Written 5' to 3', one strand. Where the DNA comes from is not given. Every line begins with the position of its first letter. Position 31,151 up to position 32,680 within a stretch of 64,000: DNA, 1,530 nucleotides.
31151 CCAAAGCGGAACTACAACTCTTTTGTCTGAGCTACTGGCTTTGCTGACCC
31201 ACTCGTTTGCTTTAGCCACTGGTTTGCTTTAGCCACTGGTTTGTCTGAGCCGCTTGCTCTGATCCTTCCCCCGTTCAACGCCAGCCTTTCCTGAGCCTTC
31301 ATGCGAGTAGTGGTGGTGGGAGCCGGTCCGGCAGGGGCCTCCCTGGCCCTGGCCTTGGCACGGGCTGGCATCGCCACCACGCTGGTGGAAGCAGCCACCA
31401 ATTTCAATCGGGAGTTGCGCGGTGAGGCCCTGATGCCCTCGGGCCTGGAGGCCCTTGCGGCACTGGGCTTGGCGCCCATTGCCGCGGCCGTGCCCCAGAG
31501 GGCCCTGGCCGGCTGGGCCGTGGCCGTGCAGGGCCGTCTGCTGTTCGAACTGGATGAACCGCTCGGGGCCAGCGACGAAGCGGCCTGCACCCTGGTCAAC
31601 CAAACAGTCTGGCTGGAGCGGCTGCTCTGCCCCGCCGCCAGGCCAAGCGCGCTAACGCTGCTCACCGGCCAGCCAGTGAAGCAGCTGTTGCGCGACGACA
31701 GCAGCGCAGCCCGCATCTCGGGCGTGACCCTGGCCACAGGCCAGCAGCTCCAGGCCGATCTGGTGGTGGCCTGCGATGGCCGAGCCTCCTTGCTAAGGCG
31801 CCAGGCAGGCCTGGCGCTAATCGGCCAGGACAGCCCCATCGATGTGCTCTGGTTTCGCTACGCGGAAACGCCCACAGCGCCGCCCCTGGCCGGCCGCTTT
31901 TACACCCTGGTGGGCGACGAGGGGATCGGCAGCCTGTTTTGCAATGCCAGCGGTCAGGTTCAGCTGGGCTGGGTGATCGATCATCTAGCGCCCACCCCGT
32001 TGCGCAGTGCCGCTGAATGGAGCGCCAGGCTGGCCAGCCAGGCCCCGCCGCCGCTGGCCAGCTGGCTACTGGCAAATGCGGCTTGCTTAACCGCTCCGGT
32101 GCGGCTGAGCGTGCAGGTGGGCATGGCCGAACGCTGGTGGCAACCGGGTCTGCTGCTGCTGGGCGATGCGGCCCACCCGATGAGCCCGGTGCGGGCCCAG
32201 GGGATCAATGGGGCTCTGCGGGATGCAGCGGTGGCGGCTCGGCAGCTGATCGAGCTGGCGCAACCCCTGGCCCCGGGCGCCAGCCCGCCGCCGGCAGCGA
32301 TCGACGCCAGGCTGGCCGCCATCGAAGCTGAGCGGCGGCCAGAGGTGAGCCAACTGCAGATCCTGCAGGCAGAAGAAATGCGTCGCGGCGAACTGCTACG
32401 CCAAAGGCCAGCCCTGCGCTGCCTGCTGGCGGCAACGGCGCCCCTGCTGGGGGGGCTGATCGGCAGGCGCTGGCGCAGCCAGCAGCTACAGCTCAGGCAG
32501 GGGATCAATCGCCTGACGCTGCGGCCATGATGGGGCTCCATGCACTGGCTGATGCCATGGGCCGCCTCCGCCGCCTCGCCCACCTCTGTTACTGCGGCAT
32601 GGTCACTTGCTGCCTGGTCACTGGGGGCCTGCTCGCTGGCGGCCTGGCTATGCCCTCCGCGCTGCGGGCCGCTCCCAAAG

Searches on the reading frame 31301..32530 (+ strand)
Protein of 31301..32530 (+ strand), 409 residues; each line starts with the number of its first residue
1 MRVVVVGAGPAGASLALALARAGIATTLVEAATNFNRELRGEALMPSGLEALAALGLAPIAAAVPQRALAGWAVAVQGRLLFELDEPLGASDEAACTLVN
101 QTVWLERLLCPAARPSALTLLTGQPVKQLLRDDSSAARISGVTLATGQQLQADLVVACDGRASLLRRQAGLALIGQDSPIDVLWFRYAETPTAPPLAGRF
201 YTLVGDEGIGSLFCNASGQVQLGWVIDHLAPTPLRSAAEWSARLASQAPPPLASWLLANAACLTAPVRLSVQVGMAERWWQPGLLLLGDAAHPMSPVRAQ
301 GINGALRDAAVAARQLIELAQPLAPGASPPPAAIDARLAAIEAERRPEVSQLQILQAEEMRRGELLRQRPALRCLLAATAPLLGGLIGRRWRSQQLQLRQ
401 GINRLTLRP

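Call 3: search_protein_families(library=ncbifam, proteins=[window:31301-32530:+], max_evalue=0.01)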
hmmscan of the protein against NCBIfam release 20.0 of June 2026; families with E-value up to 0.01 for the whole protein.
window:31301-32530:+ (409 aa): 92 families (the best 25 are shown)
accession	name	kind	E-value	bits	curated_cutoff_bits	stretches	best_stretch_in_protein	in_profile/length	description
NF004834.1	PRK06185.1-3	subfamily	2.3e-52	178.2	500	1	2-357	9-352/420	FAD-dependent oxidoreductase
NF004833.1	PRK06185.1-1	subfamily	1.9e-46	158.6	488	1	3-354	5-345/403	FAD-dependent oxidoreductase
NF004835.0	PRK06185.1-4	equivalog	7.2e-43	146.9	601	1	2-362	12-359/411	FAD-dependent oxidoreductase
TIGR01988.1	Ubi-OHases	subfamily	5.3e-25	88.1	224.65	2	3-175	2-177/387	ubiquinone biosynthesis hydroxylase, UbiH/UbiF/VisC/COQ6 family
NF005313.0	PRK06847.1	subfamily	1.1e-21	77.2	372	1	2-317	6-317/375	hypothetical protein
NF004829.0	PRK06183.1-3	subfamily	3.8e-21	75.4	390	2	2-172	10-184/520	bifunctional 3-(3-hydroxy-phenyl)propionate/3-hydroxycinnamic acid hydroxylase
NF004832.0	PRK06184.1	subfamily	8e-20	71.1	476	2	2-179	8-187/506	hypothetical protein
NF005720.0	PRK07538.1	subfamily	2.1e-19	69.7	400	2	1-168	3-172/418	hypothetical protein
TIGR01984.1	UbiH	equivalog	2.7e-19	69.2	392.2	2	3-172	2-171/382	2-octaprenyl-6-methoxyphenyl hydroxylase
NF005691.0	PRK07494.1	equivalog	8.6e-19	67.4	459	2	141-349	146-339/404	UbiH/UbiF family hydroxylase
TIGR02032.1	GG-red-SF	subfamily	1.1e-18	68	158.8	1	3-315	3-296/297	geranylgeranyl reductase family protein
NF005788.0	PRK07608.1-3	equivalog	7.3e-18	64.5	478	1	3-321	5-318/388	UbiH/UbiF family hydroxylase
NF005951.1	PRK08020.1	equivalog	3.1e-17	62.5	590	2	2-175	4-178/388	3-demethoxyubiquinol 3-hydroxylase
NF006593.0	PRK09126.1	equivalog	3.2e-17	62.5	420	1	3-178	7-183/393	5-demethoxyubiquinol-8 5-hydroxylase UbiM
NF004831.0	PRK06183.1-5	equivalog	5.1e-17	61.5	546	2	2-178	10-186/568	bifunctional 3-(3-hydroxy-phenyl)propionate/3-hydroxycinnamic acid hydroxylase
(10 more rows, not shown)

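Call 4: search_protein_families(library=pfam, proteins=[window:31301-32530:+], max_evalue=0.01)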
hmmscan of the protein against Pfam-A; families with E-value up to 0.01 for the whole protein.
window:31301-32530:+ (409 aa): 12 families
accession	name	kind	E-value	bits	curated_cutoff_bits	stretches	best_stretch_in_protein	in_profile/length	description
PF01494.25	FAD_binding_3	-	1.2e-35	123.8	22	1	2-320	3-322/349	FAD binding domain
PF04820.20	Trp_halogenase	-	7.3e-11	42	21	0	2-58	1-60/458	Tryptophan halogenase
PF07992.20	Pyr_redox_2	-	6.5e-09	36.1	26.1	1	1-35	1-35/291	Pyridine nucleotide-disulphide oxidoreductase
PF01266.30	DAO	-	7.1e-08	32.8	27.9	1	2-32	1-31/353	FAD dependent oxidoreductase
PF12831.13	FAD_oxidored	-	1.8e-05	24.7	27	1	3-31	2-30/416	FAD dependent oxidoreductase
PF00890.30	FAD_binding_2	-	3.9e-05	23.5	20.4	1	3-36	2-35/414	FAD binding domain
PF01134.28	GIDA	-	9.8e-05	22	22.1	1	3-33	2-32/391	Glucose inhibited division protein A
PF00070.33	Pyr_redox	-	0.0003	21.7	22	1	2-36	1-35/82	Pyridine nucleotide-disulphide oxidoreductase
PF13450.12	NAD_binding_8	-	0.0007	20.3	21.9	1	5-33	1-29/68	NAD(P)-binding Rossmann-like domain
PF05834.18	Lycopene_cycl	-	0.0017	18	23.4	1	3-34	2-35/380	Lycopene cyclase protein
PF03486.20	HI0933_like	-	0.0022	17.9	50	1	2-39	2-39/244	HI0933-like protein Rossmann domain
PF02737.24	3HCDH_N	-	0.0081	16.5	22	0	3-40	2-39/180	3-hydroxyacyl-CoA dehydrogenase, NAD binding domain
